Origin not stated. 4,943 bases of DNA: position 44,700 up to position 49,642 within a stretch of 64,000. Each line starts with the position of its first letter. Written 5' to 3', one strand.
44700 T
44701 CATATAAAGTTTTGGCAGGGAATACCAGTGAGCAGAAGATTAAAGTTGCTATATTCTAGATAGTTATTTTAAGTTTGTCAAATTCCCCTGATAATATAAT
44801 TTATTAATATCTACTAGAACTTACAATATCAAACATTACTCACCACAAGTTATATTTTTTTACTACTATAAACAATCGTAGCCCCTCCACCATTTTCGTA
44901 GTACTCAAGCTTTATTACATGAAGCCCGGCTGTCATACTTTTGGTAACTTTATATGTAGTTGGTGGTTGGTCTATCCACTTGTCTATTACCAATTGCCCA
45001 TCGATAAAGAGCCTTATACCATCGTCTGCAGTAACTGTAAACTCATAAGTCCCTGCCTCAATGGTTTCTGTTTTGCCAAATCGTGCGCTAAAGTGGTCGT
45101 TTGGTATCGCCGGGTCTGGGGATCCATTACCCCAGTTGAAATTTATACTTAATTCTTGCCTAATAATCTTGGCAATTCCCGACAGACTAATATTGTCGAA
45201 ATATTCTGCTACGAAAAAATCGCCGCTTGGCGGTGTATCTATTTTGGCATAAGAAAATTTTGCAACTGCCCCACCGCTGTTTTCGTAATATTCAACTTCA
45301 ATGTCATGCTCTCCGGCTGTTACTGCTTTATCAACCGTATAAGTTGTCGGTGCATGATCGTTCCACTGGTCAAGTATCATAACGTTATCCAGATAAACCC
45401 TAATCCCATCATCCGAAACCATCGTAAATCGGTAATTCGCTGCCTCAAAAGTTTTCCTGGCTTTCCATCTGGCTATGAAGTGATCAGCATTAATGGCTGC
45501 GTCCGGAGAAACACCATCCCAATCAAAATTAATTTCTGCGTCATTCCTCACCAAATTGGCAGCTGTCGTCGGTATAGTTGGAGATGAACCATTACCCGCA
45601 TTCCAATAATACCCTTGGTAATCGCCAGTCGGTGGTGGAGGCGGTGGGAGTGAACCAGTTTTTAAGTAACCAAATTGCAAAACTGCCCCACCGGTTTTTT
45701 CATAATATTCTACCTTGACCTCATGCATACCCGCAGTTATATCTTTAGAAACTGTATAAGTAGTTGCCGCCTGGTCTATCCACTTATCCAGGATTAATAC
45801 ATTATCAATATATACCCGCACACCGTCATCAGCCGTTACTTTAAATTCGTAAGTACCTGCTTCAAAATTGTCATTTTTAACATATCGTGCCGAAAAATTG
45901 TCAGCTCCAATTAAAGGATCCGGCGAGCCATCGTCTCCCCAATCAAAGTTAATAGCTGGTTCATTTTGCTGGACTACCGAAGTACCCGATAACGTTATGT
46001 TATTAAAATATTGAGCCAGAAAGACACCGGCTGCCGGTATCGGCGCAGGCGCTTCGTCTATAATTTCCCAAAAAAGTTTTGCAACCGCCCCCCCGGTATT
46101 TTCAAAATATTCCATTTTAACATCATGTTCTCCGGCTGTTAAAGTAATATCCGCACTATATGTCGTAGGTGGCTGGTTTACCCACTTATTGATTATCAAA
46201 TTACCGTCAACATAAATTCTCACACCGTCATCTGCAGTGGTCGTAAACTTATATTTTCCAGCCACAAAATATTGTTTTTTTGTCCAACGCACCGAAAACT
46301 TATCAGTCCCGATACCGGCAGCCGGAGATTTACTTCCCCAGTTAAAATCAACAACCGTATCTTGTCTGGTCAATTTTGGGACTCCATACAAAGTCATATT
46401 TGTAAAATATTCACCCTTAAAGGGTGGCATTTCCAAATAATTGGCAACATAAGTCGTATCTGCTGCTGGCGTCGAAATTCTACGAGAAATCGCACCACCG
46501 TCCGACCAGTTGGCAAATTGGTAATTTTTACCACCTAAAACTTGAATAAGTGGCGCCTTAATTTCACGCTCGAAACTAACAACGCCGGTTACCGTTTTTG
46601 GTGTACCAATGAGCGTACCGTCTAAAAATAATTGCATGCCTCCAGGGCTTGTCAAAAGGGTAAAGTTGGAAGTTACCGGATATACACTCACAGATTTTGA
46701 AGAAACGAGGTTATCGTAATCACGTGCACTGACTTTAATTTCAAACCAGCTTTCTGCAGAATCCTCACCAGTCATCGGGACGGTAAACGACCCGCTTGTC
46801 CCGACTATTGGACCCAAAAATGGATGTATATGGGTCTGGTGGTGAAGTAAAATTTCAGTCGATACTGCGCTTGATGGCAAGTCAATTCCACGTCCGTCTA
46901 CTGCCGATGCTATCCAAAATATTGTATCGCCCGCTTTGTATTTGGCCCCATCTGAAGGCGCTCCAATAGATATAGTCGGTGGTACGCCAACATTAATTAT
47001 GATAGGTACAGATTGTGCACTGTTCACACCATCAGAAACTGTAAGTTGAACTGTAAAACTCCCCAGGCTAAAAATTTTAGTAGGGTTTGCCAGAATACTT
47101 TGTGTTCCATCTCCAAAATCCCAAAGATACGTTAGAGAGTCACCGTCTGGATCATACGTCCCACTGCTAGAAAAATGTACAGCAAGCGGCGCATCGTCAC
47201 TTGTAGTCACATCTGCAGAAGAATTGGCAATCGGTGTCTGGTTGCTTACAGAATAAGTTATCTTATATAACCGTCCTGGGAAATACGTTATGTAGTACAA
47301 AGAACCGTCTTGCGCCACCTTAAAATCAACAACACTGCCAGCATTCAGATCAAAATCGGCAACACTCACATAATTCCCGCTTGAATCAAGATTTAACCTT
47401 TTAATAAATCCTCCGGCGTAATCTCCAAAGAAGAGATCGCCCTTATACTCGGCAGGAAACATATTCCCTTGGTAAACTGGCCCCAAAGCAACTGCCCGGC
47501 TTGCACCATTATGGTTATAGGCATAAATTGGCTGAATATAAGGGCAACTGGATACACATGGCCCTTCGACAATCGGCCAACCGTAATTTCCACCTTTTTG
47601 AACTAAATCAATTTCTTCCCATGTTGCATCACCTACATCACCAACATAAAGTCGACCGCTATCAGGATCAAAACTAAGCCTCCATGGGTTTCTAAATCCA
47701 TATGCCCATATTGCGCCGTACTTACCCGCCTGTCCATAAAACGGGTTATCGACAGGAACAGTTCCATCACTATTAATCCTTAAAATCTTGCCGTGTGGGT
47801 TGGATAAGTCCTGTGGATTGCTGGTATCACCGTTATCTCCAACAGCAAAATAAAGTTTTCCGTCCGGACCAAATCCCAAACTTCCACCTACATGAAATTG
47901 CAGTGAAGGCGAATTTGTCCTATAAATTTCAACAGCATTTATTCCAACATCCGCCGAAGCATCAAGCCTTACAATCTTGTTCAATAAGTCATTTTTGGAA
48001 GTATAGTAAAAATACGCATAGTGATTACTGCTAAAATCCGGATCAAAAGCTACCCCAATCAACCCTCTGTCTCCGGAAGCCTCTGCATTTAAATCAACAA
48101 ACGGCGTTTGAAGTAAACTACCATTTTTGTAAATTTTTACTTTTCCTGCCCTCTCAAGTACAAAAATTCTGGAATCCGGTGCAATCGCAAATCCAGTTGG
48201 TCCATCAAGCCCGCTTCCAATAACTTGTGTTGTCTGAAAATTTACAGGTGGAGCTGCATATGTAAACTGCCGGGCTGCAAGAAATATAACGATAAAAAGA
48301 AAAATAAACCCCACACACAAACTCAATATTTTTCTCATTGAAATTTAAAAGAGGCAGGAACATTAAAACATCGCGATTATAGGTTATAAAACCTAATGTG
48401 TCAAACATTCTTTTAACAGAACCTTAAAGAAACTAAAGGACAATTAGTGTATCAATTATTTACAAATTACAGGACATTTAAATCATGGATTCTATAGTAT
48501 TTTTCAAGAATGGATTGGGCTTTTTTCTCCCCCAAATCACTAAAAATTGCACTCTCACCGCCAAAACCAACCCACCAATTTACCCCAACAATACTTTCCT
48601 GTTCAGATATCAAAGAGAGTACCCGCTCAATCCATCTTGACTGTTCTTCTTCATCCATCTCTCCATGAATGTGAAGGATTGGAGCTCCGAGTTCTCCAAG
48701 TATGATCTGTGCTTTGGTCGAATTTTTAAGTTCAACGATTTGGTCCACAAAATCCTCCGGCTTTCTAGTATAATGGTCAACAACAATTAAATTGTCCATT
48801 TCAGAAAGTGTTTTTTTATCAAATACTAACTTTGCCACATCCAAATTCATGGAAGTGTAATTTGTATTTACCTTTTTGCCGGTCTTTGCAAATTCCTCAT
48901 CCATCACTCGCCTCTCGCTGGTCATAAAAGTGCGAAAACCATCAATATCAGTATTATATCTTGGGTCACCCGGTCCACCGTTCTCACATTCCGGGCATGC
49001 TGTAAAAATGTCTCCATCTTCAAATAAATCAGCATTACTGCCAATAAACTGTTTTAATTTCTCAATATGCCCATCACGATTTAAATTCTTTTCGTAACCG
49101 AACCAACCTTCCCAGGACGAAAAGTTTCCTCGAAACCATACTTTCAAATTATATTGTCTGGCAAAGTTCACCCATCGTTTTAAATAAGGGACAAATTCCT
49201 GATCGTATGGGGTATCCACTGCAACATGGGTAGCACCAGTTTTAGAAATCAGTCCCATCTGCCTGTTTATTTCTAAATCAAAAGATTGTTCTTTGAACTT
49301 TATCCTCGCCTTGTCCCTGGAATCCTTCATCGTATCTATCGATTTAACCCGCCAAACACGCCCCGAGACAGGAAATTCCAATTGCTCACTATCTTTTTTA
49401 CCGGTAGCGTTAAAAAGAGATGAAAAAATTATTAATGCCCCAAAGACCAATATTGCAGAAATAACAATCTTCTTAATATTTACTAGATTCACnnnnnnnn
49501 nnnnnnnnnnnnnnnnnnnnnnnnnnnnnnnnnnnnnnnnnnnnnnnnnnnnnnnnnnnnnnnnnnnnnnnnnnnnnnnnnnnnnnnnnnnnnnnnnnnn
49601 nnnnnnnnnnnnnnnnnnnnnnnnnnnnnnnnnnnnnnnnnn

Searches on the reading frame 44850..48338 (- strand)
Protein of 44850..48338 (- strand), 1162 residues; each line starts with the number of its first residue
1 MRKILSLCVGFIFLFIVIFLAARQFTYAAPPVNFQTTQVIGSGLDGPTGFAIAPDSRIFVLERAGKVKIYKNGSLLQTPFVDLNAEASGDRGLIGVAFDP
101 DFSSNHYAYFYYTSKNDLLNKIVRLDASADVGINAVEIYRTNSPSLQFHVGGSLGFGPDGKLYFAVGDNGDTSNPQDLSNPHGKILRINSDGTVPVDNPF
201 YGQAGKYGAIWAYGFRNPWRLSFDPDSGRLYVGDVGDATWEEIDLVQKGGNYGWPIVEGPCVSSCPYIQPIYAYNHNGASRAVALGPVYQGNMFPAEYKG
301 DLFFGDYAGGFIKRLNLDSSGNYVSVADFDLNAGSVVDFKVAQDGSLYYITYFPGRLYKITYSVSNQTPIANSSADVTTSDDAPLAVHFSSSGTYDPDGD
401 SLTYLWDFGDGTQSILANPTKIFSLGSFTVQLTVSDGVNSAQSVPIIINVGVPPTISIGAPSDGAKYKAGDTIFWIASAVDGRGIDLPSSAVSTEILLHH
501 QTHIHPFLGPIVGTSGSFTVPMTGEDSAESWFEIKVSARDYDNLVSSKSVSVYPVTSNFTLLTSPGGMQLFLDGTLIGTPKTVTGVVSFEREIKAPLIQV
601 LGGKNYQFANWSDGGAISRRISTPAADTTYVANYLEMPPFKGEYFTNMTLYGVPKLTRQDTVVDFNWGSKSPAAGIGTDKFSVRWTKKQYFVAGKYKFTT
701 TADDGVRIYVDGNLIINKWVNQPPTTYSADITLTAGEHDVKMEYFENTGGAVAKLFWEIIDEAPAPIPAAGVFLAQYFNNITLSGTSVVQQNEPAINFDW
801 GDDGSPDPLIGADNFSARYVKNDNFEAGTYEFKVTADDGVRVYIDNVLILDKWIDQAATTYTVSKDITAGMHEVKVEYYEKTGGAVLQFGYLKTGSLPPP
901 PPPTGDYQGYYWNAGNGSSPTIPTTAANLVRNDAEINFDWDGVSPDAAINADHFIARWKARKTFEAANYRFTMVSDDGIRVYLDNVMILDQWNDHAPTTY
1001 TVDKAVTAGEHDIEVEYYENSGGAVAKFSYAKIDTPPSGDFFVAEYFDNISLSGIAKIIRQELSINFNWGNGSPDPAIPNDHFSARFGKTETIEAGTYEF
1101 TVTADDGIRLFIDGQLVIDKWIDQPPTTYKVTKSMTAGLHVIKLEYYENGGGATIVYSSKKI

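Call 11: search_protein_families(library=pfam, proteins=[window:44850-48338:-], max_evalue=0.001)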
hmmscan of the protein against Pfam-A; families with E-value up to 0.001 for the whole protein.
window:44850-48338:- (1162 aa): 8 families
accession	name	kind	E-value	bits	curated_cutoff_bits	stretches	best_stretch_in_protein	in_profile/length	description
PF07691.17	PA14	-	6.7e-75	250.3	24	4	641-760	6-136/147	PA14 domain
PF07995.17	GSDH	-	6.6e-62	210.1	25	1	44-352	1-324/332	Glucose / Sorbosone dehydrogenase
PF18911.6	PKD_4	-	7.5e-14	52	27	1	366-442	1-76/85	PKD domain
PF00801.26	PKD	-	2.2e-12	47.3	23.5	1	383-443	13-74/80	PKD domain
PF17996.7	CE2_N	-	4.4e-10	40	27.9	0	834-901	35-108/108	Carbohydrate esterase 2 N-terminal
PF22352.2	K319L-like_PKD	-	1.5e-06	28.6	27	0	779-839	12-71/84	K319L-like, PKD domain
PF17957.7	Big_7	-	4.3e-05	24.5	24.1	0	454-485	1-32/70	Bacterial Ig domain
PF22058.2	X25_BaPul_like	-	0.00043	20.8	27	0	799-838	17-54/87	Pullulanase X25 domain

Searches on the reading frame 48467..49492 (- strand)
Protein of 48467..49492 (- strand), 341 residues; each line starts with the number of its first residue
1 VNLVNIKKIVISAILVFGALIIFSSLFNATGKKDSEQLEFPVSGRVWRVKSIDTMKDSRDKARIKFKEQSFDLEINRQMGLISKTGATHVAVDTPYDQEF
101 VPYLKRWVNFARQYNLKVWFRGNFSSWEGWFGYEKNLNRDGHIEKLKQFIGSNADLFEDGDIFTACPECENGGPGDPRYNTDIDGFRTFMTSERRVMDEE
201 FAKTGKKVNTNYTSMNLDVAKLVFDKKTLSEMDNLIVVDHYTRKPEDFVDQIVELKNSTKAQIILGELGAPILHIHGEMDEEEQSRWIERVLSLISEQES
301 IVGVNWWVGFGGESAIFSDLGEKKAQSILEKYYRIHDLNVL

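Call 11: search_protein_families(library=pfam, proteins=[window:48467-49492:-], max_evalue=0.001)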
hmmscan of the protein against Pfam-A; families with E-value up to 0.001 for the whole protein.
window:48467-49492:- (341 aa): 0 families

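Call 18: search_protein_families(library=ncbifam, proteins=[window:48467-49492:-], max_evalue=0.01)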
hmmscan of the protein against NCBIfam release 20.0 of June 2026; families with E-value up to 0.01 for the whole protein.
window:48467-49492:- (341 aa): 0 families

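Call 60: search_solved_structures(query=A5, max_evalue=1)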
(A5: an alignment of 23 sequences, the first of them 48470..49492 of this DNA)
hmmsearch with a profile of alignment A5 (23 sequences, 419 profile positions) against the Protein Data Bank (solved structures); distinct sequences matched with E-value up to 1: 4.
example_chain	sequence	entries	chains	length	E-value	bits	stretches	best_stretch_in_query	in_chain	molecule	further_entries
6ncy_A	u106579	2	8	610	0.089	14.7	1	251-331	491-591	Beta-glucuronidase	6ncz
5xrw_C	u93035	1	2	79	0.14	14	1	213-271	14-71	FliY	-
2vg2_A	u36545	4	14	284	0.72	11.7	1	284-315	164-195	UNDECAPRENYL PYROPHOSPHATE SYNTHETASE | Decaprenyl diphosphate synthase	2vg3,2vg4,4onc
6ime_A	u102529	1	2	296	0.76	11.6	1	284-315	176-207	Decaprenyl diphosphate synthase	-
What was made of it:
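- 48467..49492 (-): Conserved secreted or anchored protein (341 aa), tentatively a clan GH-A-like glycoside hydrolase (GELGAP here, GEFGAP in the family consensus); last gene of the operon. No solved relative by sequence (call 60).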

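Call 63: search_protein_families(library=pfam, proteins=[window:48470-49492:-], max_evalue=0.1)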
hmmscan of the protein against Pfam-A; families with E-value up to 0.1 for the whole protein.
window:48470-49492:- (341 aa): 3 families
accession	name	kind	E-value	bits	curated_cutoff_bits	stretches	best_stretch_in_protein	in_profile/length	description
PF24065.1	REV3_N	-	0.04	14.6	29.9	1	235-281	6-41/50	DNA polymerase zeta catalytic subunit, N-terminal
PF04463.17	2-thiour_desulf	-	0.052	14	34.7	1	153-220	28-95/141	2-thiouracil desulfurase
PF24545.1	Ig_TPPC8_2nd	-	0.073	13.5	27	0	83-101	20-38/67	TPPC8 second Ig-like domain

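Call 84: search_protein_families(library=pfam, alignment_id=A5, max_evalue=1)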
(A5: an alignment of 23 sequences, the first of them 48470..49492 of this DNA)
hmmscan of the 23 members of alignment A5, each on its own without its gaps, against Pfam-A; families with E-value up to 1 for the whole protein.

A. member 1, window:48470-49492:- (341 aa): 3 families
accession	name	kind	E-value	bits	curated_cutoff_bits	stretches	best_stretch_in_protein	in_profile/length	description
PF24065.1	REV3_N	-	0.04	14.6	29.9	1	235-281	6-41/50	DNA polymerase zeta catalytic subunit, N-terminal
PF04463.17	2-thiour_desulf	-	0.052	14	34.7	1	153-220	28-95/141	2-thiouracil desulfurase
PF24545.1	Ig_TPPC8_2nd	-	0.073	13.5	27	1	83-101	20-38/67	TPPC8 second Ig-like domain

B. families by the number of members that match (of 23 scanned): 21 families
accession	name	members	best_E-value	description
PF13620.12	CarboxypepD_reg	12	3.5e-08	Carboxypeptidase regulatory-like domain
PF13715.12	CarbopepD_reg_2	7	2.9e-05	CarboxypepD_reg-like domain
PF15976.11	CooC_C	6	0.0026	CS1-pili formation C-terminal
PF11790.14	Glyco_hydro_cc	4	0.00081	Glycosyl hydrolase catalytic core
PF16371.11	MetallophosN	4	0.0083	N terminal of Calcineurin-like phosphoesterase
PF24065.1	REV3_N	4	0.04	DNA polymerase zeta catalytic subunit, N-terminal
PF04463.17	2-thiour_desulf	3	0.052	2-thiouracil desulfurase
PF16373.10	DUF4985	2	0.027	Domain of unknown function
PF02671.26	PAH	2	0.18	Paired amphipathic helix repeat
PF12677.13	DUF3797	2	0.21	Domain of unknown function (DUF3797)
PF03929.21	PepSY_TM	1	0.034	PepSY-associated TM region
PF24545.1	Ig_TPPC8_2nd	1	0.073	TPPC8 second Ig-like domain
PF00953.26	Glycos_transf_4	1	0.09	Glycosyl transferase family 4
PF20598.4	DUF6795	1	0.11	Domain of unknown function (DUF6795)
PF01555.25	N6_N4_Mtase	1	0.16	DNA methylase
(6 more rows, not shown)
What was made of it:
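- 48467..49492 (-): 4/23 members weakly hit Glyco_hydro_cc, best 8e-4 (call 84).
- The hydrolase assignment of the last gene is weak (call 84).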
